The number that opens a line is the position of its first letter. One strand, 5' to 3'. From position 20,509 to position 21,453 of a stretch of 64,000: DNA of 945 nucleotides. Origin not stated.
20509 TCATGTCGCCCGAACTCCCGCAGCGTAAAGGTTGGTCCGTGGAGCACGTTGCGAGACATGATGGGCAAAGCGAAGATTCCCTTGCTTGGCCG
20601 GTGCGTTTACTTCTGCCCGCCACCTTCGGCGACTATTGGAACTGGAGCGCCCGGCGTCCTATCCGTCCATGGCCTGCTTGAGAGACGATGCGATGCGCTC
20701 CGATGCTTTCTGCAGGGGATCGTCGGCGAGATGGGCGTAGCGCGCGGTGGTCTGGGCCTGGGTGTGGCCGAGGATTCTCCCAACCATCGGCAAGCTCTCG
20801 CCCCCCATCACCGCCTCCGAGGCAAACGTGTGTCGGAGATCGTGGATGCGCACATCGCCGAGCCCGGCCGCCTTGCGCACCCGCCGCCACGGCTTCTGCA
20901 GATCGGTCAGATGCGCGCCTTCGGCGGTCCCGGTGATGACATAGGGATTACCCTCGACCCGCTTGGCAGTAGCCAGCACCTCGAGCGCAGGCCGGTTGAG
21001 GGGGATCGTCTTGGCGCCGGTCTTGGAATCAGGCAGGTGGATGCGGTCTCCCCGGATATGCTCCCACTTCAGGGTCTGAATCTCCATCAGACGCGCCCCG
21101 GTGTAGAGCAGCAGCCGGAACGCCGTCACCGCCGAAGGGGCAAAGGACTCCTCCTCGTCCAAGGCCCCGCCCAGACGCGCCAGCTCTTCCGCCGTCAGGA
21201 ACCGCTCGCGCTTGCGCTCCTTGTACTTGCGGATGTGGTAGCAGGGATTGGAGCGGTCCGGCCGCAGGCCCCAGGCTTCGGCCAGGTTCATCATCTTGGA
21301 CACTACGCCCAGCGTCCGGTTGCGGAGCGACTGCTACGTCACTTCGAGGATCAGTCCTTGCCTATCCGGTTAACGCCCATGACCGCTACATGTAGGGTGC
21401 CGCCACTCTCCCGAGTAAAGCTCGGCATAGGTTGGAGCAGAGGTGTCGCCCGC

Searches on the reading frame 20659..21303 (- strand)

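Call 71: search_protein_families(library=pfam, proteins=[window:20659-21303:-], max_evalue=0.001)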
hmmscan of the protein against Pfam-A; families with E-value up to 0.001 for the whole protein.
window:20659-21303:- (214 aa): 1 family
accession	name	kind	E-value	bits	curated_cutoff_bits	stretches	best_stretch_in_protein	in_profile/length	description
PF00589.27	Phage_integrase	-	1.7e-20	74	27.1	1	35-194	2-170/172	Phage integrase family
